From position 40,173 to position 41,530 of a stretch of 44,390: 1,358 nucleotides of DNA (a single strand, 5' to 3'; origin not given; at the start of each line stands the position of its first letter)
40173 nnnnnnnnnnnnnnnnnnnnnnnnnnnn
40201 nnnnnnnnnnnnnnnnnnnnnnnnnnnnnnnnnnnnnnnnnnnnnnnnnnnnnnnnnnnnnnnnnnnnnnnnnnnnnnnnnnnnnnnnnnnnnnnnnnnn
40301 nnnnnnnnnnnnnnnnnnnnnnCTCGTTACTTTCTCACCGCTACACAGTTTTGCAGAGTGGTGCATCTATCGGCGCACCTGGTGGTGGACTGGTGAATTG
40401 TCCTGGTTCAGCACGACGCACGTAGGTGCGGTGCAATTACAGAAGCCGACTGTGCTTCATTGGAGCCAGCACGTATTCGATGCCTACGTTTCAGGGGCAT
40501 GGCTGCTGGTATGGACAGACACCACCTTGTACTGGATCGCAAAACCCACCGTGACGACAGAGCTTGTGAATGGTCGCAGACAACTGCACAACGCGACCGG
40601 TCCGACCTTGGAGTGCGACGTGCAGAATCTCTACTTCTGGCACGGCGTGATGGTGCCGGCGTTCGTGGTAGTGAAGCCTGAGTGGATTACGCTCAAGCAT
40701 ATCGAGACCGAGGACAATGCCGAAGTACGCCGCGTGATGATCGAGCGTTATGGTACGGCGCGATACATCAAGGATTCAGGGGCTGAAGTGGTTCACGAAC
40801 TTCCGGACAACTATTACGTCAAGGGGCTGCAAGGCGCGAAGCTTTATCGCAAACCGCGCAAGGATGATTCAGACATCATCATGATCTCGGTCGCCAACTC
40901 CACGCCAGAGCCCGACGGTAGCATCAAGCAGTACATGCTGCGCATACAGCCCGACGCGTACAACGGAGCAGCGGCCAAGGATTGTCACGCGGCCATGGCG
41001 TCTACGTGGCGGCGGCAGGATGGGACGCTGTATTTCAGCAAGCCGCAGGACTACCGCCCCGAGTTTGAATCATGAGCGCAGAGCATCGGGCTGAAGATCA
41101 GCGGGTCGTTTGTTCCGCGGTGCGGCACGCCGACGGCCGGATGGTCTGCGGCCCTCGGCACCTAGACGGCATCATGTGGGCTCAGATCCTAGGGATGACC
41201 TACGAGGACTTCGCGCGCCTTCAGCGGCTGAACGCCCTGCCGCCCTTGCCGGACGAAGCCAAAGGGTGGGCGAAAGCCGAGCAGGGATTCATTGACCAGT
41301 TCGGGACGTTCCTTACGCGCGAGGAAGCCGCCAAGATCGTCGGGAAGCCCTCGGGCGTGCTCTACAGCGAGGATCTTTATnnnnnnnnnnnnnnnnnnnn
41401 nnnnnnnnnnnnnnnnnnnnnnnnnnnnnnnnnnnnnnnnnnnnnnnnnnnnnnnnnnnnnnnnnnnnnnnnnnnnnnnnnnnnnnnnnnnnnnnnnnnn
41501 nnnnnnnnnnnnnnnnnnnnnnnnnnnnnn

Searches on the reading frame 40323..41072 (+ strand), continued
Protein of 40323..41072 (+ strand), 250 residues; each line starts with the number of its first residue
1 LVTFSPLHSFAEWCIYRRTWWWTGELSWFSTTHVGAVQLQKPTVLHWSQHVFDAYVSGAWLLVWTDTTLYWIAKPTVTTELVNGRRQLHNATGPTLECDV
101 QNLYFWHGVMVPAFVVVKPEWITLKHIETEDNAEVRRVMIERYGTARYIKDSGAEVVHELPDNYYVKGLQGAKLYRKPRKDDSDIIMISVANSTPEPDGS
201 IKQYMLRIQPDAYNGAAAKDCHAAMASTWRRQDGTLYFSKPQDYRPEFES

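Call 40: search_protein_families(library=ncbifam, proteins=[window:40323-41072:+, P0063, P0120, P0031], max_evalue=0.01)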
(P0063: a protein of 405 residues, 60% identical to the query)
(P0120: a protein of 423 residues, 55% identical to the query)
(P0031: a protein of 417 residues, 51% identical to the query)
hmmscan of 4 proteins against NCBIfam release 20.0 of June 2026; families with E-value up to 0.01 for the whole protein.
window:40323-41072:+ (250 aa): 0 families

P0063 (405 aa): 0 families

P0120 (423 aa): 0 families

P0031 (417 aa): 0 families

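Call 41: fold_search(model_id=the predicted structure, library=viral)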
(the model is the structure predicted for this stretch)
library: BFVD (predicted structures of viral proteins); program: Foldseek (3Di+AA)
matches with E <= 10: 524; with E <= 0.001: 1
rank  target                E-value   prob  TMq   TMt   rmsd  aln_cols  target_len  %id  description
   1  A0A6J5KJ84            6.6e-05  1.00  0.31  0.29   9.1       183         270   21  DUF6745 domain-containing protein [uncultured Caudovirales phage]
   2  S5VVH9                1.6e-01  0.18  0.15  0.19  16.2       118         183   12  Uncharacterized protein [Pseudomonas phage PaBG]
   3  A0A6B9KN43            2.2e-01  0.07  0.09  0.11  11.0        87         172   17  (no name in the UniProt tables at hand)
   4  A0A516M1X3            3.6e-01  0.12  0.16  0.18  15.7       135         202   16  (no name in the UniProt tables at hand)
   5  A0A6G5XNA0            4.1e-01  0.21  0.18  0.37   7.9        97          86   15  (no name in the UniProt tables at hand)
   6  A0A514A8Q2            4.9e-01  0.08  0.13  0.13  14.5       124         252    8  Uncharacterized protein [Pantoea phage Kyle]
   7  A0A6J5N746            4.9e-01  0.04  0.10  0.09  19.2       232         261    6  Uncharacterized protein [uncultured Caudovirales phage]
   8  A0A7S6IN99            5.2e-01  0.08  0.15  0.09  11.0       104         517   10  Putative capsid protein [Alteromonas phage phiAFP1]
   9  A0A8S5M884            5.5e-01  0.11  0.12  0.27  14.2        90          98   12  Uncharacterized protein [Siphoviridae sp. ctg5k4]
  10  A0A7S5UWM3            5.5e-01  0.11  0.14  0.20  11.7       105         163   10  (no name in the UniProt tables at hand)
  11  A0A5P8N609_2          5.8e-01  0.08  0.16  0.04  24.8       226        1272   10  (no name in the UniProt tables at hand)
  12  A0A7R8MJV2            5.8e-01  0.03  0.12  0.12  20.4       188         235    9  Uncharacterized protein [Klebsiella phage vB_KvM-Eowyn]
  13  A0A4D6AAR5            6.5e-01  0.63  0.20  0.58   3.9        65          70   12  (no name in the UniProt tables at hand)
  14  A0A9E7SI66            6.5e-01  0.06  0.11  0.15   7.7        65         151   17  (no name in the UniProt tables at hand)
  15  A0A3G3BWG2            6.9e-01  0.20  0.12  0.15   7.6        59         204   10  (no name in the UniProt tables at hand)
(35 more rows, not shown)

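Call 70: search_protein_representatives(protein=window:40323-41072:+)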
Query: 250 residues. Proteins with E-value up to 0.001 (for the whole library): 4616; up to 1e-10: 2226; up to 1e-30: 195. The best 150 are listed.
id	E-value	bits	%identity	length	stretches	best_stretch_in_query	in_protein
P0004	2.4e-113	394.2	68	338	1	6-250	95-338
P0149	3.7e-95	334.6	60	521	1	7-249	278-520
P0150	1.2e-86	306.7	54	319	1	3-250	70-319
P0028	6.7e-75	268.2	54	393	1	19-250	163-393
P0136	2.9e-70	252.9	57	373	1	7-213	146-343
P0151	8.1e-69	248.2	59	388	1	9-249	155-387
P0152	1.1e-67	244.5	50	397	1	9-250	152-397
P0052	4.8e-67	242.4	63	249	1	82-250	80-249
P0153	1.8e-66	240.6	55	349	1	9-211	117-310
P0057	1.5e-65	237.5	50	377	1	13-249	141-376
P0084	1.7e-61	224.2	61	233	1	79-250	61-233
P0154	7.2e-61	222.2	52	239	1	6-214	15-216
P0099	2.5e-59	217.1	54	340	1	57-250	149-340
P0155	6.4e-59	215.8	51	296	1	6-212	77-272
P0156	6.9e-59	215.7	53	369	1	5-212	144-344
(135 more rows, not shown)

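Call 82: search_protein_families(library=phrogs, proteins=[P0063, P0031], max_evalue=0.01)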
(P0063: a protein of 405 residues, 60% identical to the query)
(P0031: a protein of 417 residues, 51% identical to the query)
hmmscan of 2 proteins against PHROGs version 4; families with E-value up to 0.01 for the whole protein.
P0063 (405 aa): 1 family
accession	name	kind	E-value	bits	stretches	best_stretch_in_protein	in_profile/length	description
phrog_31813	-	unknown function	1.1e-05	25.6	1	199-320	189-312/378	-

P0031 (417 aa): 0 families

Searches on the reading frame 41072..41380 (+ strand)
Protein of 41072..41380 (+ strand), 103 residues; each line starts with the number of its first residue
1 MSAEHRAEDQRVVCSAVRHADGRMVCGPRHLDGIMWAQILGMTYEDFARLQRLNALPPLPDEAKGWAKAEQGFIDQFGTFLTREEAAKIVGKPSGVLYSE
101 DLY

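Call 7: search_protein_families(library=pfam, proteins=[window:41072-41380:+], max_evalue=0.01)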
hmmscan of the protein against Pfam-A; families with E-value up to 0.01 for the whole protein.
window:41072-41380:+ (103 aa): 0 families

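Call 8: search_protein_families(library=phrogs, proteins=[window:41072-41380:+], max_evalue=0.01)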
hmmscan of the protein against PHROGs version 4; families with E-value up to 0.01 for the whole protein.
window:41072-41380:+ (103 aa): 1 family
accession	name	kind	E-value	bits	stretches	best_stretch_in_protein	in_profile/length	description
phrog_839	-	unknown function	8.7e-15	56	1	5-90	76-151/253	-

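Call 39: search_protein_families(library=padloc, proteins=[window:41072-41380:+], max_evalue=0.01)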
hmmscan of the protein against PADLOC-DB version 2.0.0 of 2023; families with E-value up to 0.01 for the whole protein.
window:41072-41380:+ (103 aa): 0 families
